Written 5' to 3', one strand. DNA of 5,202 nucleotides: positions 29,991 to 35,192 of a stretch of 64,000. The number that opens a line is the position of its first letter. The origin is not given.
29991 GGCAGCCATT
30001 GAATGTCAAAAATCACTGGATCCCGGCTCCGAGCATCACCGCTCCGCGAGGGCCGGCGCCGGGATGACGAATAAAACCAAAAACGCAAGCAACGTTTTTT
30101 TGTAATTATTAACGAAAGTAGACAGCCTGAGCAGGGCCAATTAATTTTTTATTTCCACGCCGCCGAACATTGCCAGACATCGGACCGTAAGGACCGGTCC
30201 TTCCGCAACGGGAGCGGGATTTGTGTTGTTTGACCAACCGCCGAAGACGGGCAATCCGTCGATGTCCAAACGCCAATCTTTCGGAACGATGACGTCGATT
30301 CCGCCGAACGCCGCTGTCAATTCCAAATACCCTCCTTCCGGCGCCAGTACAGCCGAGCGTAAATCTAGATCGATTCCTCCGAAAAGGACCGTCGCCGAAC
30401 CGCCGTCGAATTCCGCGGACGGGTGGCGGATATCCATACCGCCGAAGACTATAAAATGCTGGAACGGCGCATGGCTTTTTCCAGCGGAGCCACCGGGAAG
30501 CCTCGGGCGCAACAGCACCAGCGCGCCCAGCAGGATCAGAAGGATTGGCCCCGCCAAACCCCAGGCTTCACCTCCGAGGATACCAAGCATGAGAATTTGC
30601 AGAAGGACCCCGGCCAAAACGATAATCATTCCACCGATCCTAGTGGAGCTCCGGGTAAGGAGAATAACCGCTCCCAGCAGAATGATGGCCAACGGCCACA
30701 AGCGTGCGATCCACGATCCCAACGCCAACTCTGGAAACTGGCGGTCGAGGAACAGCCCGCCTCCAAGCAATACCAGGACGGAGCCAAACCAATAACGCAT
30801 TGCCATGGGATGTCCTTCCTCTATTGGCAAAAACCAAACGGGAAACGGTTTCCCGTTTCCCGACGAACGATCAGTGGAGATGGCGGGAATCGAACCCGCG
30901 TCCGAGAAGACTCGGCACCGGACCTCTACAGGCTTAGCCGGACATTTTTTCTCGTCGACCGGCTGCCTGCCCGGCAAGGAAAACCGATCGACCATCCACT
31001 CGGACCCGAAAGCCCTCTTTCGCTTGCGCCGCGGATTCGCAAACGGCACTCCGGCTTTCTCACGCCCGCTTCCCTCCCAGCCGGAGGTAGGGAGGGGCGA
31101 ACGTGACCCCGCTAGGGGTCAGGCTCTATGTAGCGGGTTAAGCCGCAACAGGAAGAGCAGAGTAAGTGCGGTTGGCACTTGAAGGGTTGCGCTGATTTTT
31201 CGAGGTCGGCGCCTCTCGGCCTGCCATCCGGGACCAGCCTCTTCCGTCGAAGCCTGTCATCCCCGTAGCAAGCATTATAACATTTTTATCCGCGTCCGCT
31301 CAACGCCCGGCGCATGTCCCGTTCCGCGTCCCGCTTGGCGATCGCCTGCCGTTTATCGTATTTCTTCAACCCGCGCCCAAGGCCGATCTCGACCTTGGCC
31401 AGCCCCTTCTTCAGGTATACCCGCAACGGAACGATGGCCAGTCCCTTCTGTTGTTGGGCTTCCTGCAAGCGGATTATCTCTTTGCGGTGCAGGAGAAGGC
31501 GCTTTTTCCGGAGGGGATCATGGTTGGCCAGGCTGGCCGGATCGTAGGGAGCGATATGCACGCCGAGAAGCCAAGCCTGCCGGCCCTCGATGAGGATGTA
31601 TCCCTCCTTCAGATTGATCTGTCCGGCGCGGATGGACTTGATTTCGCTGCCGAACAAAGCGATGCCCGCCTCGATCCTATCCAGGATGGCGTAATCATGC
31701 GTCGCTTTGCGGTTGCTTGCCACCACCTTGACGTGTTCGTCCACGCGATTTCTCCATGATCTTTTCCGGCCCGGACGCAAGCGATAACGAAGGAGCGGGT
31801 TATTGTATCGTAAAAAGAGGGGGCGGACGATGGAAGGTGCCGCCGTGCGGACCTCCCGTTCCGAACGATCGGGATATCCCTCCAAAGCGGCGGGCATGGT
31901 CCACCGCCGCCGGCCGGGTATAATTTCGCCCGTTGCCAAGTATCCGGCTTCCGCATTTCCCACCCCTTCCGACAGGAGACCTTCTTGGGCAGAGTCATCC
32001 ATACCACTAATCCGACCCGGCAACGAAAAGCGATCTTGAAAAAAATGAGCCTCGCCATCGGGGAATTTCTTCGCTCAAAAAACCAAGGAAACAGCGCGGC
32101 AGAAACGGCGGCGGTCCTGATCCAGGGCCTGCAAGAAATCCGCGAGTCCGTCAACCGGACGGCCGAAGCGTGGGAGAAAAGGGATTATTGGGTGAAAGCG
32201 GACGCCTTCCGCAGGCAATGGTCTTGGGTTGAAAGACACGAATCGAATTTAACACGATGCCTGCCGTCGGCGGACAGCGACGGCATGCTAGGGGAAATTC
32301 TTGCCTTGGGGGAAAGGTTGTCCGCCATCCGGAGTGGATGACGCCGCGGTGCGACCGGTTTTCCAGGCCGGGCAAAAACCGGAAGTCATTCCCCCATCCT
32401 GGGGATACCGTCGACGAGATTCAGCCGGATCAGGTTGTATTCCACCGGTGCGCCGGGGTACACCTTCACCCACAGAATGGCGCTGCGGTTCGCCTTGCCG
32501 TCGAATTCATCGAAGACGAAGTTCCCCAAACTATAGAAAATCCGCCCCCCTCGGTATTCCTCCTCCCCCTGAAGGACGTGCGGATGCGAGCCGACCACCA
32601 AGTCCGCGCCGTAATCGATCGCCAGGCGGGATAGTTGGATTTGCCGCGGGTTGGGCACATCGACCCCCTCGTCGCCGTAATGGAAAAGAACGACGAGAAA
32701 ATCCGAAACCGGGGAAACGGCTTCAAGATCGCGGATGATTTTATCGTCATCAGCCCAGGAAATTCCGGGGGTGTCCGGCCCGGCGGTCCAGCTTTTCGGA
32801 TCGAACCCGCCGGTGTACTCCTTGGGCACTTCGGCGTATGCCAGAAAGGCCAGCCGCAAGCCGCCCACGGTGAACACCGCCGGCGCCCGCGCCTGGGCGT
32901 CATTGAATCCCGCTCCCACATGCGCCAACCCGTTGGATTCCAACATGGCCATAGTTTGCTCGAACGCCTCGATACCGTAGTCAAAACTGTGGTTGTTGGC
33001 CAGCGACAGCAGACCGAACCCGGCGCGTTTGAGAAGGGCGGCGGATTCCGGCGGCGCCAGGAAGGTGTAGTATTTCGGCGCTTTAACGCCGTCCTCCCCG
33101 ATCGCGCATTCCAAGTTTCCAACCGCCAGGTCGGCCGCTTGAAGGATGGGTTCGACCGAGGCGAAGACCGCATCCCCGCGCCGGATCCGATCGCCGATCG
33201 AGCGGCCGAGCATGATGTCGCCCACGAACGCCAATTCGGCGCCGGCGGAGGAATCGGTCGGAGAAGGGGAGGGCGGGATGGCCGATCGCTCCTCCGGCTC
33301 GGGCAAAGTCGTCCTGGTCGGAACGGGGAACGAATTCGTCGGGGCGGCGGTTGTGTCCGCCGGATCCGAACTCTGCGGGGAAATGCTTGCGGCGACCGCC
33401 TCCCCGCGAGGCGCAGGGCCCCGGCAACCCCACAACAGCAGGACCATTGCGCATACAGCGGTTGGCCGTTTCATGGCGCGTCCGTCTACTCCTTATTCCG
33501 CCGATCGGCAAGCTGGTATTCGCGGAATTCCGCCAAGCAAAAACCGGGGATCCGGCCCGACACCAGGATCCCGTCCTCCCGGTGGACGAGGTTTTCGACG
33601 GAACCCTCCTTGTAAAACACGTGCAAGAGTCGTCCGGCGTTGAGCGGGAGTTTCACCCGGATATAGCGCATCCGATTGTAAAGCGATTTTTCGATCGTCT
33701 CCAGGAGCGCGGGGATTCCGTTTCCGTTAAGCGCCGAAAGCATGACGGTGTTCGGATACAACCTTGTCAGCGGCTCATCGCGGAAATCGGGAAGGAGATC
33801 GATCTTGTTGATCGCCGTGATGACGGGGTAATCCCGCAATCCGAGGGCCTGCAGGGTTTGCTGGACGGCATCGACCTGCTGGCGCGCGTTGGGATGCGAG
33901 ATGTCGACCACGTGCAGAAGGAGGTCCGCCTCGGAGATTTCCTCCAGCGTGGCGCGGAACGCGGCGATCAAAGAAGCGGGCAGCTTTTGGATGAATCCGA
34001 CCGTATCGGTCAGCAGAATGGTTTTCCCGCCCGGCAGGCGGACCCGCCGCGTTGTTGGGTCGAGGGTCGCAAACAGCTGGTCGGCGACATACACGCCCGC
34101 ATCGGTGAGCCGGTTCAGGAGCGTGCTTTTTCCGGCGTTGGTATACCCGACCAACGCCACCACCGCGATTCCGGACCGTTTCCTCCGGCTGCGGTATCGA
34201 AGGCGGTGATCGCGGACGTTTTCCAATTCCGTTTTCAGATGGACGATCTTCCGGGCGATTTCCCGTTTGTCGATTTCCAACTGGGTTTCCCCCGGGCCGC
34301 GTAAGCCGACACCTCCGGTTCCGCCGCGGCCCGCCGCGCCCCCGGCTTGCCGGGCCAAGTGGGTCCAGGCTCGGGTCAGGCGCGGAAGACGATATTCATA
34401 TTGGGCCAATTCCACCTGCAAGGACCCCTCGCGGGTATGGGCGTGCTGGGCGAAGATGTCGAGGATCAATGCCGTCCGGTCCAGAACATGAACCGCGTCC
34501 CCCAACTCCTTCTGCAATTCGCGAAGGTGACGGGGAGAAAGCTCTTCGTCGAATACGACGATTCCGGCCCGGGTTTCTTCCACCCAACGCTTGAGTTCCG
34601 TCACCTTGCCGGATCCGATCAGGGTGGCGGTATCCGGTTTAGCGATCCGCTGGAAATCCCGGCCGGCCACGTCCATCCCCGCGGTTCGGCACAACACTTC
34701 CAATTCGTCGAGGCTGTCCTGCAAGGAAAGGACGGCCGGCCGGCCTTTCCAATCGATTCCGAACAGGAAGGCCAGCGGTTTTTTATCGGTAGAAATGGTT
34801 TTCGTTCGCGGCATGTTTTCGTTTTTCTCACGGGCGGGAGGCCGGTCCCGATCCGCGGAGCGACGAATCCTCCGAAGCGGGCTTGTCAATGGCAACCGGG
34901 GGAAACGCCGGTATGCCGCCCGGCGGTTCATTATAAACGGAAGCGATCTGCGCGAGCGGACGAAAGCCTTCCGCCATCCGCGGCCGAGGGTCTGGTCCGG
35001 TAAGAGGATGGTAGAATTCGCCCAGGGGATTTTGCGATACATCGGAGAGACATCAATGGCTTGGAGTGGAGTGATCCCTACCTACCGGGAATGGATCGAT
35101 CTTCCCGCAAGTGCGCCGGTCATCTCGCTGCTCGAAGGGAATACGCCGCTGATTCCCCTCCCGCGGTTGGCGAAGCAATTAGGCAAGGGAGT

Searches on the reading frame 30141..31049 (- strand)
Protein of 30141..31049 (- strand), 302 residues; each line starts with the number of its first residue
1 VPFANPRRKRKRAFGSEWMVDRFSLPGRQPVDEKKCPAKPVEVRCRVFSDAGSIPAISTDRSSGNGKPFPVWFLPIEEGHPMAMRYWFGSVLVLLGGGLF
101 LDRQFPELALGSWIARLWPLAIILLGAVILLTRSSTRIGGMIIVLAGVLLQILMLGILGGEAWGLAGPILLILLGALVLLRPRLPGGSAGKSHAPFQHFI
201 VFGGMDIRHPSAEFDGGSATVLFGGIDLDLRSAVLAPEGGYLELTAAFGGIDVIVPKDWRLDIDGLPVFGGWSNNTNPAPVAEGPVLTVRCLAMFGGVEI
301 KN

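Call 73: search_protein_families(library=pfam, proteins=[window:30141-31049:-], max_evalue=0.00001)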
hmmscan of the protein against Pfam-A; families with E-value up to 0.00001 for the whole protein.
window:30141-31049:- (302 aa): 1 family
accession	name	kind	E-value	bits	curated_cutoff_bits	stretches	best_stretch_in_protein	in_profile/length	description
PF22570.1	LiaF-TM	-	1.1e-11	45.8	27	1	87-183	1-95/98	LiaF transmembrane domain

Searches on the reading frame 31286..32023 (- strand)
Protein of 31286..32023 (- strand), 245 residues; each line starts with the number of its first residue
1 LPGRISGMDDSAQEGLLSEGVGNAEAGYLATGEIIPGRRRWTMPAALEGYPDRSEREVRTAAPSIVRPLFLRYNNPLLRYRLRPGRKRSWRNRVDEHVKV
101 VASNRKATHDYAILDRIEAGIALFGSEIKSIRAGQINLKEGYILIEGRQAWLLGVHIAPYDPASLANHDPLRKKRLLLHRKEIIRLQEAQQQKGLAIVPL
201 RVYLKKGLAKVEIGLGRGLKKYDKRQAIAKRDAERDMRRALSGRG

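Call 73: search_protein_families(library=pfam, proteins=[window:31286-32023:-], max_evalue=0.00001)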
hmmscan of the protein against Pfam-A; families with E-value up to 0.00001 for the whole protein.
window:31286-32023:- (245 aa): 1 family
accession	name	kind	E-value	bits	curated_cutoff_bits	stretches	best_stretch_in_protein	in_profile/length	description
PF01668.23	SmpB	-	5.1e-56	189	27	1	101-241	1-141/143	SmpB protein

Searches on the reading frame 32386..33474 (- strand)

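Call 73: search_protein_families(library=pfam, proteins=[window:32386-33474:-], max_evalue=0.00001)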
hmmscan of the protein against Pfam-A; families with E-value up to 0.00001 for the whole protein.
window:32386-33474:- (362 aa): 1 family
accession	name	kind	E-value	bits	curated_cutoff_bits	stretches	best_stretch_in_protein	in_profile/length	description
PF09587.15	PGA_cap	-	2.3e-75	253.8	27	1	81-322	2-254/255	Bacterial capsule synthesis protein PGA_cap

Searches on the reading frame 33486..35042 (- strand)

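Call 73: search_protein_families(library=pfam, proteins=[window:33486-35042:-], max_evalue=0.00001)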
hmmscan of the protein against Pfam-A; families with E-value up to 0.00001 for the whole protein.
window:33486-35042:- (518 aa): 6 families
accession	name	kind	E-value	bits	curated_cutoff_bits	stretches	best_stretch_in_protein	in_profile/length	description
PF13167.11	GTP-bdg_N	-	1.2e-28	99.9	25.4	1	109-198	2-89/89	GTP-binding GTPase N-terminal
PF16360.10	GTP-bdg_M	-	1.5e-28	99.5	29.5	1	200-287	1-79/79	GTP-binding GTPase Middle Region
PF01926.29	MMR_HSR1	-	1.3e-23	83.7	21.9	1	295-413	2-113/113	50S ribosome-binding GTPase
PF02421.24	FeoB_N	-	2.2e-07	30.9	27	1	294-418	2-119/156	Ferrous iron transport protein B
PF19275.4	HflX_C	-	3.3e-07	30.7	26.4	1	430-492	10-72/102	HflX C-terminal domain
PF00350.29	Dynamin_N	-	5.9e-06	26.8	27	0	295-330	1-36/168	Dynamin family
